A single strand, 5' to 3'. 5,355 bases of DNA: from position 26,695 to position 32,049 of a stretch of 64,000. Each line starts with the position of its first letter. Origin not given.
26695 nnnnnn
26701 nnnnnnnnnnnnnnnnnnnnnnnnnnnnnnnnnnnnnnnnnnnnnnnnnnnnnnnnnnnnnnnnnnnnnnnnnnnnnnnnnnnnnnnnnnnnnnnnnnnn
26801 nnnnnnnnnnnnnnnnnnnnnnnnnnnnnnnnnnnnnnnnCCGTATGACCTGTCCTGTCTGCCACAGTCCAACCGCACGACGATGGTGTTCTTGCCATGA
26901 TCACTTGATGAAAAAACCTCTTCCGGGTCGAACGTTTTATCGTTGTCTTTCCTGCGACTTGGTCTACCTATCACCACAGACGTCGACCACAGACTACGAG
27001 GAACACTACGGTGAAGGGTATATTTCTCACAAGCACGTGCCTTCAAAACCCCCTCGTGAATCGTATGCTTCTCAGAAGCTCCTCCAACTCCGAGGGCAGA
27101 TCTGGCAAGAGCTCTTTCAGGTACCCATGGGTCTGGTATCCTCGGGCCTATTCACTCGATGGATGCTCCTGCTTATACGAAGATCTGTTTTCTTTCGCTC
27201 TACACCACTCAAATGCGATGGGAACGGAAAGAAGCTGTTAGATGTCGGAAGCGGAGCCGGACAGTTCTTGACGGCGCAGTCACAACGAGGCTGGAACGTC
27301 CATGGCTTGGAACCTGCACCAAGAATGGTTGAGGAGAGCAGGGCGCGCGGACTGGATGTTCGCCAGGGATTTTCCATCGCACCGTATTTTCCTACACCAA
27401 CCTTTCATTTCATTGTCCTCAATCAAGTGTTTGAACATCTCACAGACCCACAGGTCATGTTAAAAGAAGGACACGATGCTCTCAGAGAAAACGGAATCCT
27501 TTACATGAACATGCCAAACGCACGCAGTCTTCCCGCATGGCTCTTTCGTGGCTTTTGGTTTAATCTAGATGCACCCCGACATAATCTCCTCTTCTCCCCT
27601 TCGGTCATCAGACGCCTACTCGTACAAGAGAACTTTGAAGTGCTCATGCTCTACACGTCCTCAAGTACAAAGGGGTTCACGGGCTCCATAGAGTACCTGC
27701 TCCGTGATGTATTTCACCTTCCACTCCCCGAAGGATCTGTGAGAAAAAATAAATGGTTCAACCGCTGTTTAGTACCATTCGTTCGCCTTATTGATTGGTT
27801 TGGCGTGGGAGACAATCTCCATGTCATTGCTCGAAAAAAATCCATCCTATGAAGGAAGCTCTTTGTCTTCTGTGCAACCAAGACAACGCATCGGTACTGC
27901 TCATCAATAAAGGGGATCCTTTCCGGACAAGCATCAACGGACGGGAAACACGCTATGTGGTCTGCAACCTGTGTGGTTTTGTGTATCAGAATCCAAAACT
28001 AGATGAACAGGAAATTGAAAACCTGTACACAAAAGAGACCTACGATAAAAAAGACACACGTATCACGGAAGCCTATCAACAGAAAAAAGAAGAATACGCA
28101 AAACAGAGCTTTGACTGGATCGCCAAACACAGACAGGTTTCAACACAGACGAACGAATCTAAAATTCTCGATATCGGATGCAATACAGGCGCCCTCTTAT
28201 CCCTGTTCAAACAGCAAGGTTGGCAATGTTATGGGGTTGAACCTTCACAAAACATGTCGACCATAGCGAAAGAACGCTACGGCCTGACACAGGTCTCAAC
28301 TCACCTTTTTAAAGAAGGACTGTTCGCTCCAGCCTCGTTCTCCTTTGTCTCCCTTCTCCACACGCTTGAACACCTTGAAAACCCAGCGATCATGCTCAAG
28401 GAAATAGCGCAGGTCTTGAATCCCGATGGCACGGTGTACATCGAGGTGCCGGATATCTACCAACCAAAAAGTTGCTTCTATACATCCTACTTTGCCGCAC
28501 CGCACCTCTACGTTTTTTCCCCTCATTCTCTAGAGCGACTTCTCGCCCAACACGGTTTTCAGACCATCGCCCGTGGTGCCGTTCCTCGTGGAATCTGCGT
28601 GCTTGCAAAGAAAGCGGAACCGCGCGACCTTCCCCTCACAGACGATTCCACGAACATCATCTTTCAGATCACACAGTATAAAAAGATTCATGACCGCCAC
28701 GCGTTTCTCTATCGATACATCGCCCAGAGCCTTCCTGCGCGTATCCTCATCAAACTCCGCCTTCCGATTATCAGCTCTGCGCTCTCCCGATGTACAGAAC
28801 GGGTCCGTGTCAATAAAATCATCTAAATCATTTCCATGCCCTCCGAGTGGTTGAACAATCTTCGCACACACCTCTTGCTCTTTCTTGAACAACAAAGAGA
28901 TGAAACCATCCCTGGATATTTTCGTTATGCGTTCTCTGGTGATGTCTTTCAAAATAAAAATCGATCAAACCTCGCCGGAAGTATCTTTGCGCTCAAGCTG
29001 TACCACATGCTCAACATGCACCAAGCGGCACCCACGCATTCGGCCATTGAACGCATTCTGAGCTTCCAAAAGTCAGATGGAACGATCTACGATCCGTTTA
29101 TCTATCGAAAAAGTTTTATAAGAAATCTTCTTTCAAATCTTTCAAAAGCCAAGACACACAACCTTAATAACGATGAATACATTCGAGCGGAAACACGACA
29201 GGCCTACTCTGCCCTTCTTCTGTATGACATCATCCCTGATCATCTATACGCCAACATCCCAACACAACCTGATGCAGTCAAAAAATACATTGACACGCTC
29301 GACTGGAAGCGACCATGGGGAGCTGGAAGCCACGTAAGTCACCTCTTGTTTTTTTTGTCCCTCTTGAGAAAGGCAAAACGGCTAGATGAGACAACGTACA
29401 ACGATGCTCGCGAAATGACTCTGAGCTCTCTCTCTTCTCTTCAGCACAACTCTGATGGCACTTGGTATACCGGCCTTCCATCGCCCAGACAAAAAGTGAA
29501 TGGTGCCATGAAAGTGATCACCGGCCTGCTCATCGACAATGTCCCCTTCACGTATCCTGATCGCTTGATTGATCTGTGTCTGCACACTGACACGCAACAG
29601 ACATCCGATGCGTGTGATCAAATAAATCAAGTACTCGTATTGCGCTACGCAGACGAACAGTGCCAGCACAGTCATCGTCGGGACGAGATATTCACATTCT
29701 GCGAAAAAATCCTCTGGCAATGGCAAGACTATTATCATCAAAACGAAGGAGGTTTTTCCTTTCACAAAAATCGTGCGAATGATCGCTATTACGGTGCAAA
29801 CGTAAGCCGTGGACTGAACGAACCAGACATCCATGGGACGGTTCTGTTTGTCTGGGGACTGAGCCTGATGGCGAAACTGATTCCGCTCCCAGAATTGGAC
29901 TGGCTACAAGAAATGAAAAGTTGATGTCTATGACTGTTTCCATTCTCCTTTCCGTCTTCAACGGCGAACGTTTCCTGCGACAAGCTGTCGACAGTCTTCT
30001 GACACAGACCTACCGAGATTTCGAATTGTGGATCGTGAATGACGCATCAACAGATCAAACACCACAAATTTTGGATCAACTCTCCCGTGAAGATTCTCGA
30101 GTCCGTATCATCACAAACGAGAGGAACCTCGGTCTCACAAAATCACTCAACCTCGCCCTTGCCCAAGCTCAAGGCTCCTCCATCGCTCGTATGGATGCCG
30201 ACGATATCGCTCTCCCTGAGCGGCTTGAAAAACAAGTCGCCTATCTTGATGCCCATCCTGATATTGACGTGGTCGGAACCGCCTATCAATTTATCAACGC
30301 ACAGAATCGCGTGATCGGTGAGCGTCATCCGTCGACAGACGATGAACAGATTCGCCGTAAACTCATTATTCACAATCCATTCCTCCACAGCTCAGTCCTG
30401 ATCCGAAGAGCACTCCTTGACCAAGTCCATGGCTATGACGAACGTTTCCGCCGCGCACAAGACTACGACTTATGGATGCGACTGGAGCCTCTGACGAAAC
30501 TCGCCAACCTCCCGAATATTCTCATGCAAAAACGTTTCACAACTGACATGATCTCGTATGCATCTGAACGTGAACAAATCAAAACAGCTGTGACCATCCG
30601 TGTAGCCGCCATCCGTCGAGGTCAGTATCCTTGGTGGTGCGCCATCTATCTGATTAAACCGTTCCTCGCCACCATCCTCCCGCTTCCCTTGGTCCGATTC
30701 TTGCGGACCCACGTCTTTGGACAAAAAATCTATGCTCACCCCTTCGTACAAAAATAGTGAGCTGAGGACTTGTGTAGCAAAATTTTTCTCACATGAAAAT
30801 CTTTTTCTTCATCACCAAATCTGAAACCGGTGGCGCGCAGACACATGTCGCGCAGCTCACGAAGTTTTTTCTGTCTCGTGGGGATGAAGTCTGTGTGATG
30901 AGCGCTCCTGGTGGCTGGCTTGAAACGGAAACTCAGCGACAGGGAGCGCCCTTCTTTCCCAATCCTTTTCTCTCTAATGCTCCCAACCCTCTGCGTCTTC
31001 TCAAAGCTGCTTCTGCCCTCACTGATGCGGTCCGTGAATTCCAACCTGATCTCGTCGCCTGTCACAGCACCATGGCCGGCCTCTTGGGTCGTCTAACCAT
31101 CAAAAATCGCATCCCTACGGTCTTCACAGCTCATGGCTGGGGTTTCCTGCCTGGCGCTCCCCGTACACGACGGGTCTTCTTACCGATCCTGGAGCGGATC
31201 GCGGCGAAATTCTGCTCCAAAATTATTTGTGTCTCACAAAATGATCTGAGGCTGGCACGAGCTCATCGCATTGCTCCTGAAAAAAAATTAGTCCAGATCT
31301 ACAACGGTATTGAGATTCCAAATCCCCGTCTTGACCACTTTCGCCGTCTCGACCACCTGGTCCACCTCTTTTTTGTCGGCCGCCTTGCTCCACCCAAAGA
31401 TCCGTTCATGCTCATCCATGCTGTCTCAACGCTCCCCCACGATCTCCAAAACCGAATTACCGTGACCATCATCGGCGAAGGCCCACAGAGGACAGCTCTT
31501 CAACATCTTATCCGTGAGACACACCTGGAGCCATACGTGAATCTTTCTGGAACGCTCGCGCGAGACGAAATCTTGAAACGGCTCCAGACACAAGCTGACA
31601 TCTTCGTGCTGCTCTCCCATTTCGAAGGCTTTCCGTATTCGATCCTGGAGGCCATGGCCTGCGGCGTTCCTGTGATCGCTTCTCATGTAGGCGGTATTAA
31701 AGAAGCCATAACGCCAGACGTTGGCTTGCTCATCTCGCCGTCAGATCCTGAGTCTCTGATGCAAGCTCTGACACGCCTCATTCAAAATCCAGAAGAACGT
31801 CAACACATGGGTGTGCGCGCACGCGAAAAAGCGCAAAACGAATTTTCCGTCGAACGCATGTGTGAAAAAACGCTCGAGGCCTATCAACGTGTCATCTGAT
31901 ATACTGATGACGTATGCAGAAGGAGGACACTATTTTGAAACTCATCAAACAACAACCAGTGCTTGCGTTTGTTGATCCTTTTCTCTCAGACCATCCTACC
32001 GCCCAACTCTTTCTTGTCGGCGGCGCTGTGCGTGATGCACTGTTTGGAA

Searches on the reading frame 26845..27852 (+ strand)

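Call 63: search_protein_families(library=pfam, proteins=[window:26845-27852:+], max_evalue=0.001)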
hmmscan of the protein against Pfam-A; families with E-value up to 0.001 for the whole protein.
window:26845-27852:+ (335 aa): 6 families
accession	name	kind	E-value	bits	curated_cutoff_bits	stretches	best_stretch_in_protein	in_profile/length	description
PF13489.12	Methyltransf_23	-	1.7e-18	67.3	27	1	125-267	20-162/164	Methyltransferase domain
PF08241.18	Methyltransf_11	-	7.4e-14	52.6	21.2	1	132-220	1-94/95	Methyltransferase domain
PF08242.18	Methyltransf_12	-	3.6e-10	40.9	30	1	132-219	1-98/98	Methyltransferase domain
PF13649.12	Methyltransf_25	-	2.9e-09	37.9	27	1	132-217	2-97/97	Methyltransferase domain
PF07021.18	MetW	-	1.5e-07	31.7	21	1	127-208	13-97/193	Methionine biosynthesis protein MetW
PF13847.12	Methyltransf_31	-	2.5e-06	27.7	27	1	127-230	3-119/145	Methyltransferase domain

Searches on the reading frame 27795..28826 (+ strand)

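Call 63: search_protein_families(library=pfam, proteins=[window:27795-28826:+], max_evalue=0.001)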
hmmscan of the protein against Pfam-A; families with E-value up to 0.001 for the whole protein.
window:27795-28826:+ (343 aa): 6 families
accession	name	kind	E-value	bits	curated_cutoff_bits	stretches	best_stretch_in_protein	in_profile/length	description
PF13489.12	Methyltransf_23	-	2.5e-27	96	27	1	113-258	15-162/164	Methyltransferase domain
PF08241.18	Methyltransf_11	-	4.5e-18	66.1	21.2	1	125-216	1-95/95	Methyltransferase domain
PF13649.12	Methyltransf_25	-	3.2e-13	50.6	27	1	124-212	1-97/97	Methyltransferase domain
PF08242.18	Methyltransf_12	-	8.5e-13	49.3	30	1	125-213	1-97/98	Methyltransferase domain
PF07021.18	MetW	-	9.4e-07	29.1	21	1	120-207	13-101/193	Methionine biosynthesis protein MetW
PF13847.12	Methyltransf_31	-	2.8e-06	27.5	27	1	120-220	3-113/145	Methyltransferase domain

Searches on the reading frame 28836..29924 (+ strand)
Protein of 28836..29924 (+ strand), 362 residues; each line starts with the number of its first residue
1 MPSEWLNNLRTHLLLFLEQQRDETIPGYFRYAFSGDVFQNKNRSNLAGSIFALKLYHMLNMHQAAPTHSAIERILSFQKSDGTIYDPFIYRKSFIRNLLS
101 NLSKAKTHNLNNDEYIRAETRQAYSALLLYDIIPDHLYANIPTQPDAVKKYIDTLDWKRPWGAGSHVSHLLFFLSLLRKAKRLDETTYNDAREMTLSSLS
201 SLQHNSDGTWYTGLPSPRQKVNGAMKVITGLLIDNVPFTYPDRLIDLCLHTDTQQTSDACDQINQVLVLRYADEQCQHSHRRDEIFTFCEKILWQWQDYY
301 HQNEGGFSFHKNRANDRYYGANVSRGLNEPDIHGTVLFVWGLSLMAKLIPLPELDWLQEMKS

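Call 63: search_protein_families(library=pfam, proteins=[window:28836-29924:+], max_evalue=0.001)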
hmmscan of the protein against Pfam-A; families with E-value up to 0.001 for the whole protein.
window:28836-29924:+ (362 aa): 0 families

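Call 77: search_protein_families(library=ncbifam, proteins=[window:28836-29924:+], max_evalue=0.00001)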
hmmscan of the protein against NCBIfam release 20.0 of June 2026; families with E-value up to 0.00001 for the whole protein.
window:28836-29924:+ (362 aa): 0 families

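Call 79: search_solved_structures(query=window:28836-29924:+, max_evalue=1)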
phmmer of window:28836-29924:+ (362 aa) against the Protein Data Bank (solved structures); distinct sequences matched with E-value up to 1: 3.
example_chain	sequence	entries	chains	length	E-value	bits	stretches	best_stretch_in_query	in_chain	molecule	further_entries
3lwj_A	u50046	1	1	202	0.34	13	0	71-111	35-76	Putative TetR-family transcriptional regulator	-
9m6x_M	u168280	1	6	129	0.61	12.2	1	282-347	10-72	Gp10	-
9s7r_A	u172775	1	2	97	0.66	12.1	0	275-306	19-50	MID1sc9_4xE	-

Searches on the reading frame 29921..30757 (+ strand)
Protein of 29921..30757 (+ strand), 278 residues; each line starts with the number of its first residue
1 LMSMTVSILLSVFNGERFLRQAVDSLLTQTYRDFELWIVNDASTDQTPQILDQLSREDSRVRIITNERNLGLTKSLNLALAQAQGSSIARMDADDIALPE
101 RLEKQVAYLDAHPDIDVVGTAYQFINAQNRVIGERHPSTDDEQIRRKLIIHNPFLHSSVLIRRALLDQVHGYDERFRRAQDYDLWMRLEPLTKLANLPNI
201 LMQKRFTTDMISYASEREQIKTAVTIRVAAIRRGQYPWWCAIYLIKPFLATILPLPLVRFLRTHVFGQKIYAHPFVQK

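Call 63: search_protein_families(library=pfam, proteins=[window:29921-30757:+], max_evalue=0.001)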
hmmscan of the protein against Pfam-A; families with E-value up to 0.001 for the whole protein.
window:29921-30757:+ (278 aa): 4 families
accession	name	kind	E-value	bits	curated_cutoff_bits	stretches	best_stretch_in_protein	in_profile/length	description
PF00535.33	Glycos_transf_2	-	2.5e-35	122.3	23.3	1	7-164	1-162/168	Glycosyl transferase family 2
PF10111.15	Glyco_tranf_2_2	-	5.5e-17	62.6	27.3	1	11-215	7-227/276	Glycosyltransferase like family 2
PF13641.12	Glyco_tranf_2_3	-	1.9e-14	54.7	27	1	12-188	9-194/230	Glycosyltransferase like family 2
PF13632.12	Glyco_trans_2_3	-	0.00062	20.1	27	0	88-209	2-128/198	Glycosyl transferase family group 2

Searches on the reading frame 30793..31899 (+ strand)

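Call 63: search_protein_families(library=pfam, proteins=[window:30793-31899:+], max_evalue=0.001)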
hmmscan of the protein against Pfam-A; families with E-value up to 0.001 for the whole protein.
window:30793-31899:+ (368 aa): 7 families
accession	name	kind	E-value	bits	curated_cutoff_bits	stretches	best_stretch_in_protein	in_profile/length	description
PF00534.26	Glycos_transf_1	-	1.2e-38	132.8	26.4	1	192-345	18-171/172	Glycosyl transferases group 1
PF13692.12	Glyco_trans_1_4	-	1.5e-31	110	27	1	192-332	4-142/142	Glycosyl transferases group 1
PF13439.12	Glyco_transf_4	-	1.2e-28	100.7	28.5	1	13-174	2-167/170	Glycosyltransferase Family 4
PF13579.12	Glyco_trans_4_4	-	7e-20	72.4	29.7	1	13-172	1-158/158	Glycosyl transferase 4-like domain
PF20706.3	GT4-conflict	-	1.3e-10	41.2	26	1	158-338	166-363/385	Family 4 Glycosyltransferase in conflict systems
PF13524.12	Glyco_trans_1_2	-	1.4e-10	41.7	25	1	253-360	33-142/144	Glycosyl transferase-like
PF13477.12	Glyco_trans_4_2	-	4.3e-09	37.1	23.4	1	15-148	9-139/139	Glycosyl transferase 4-like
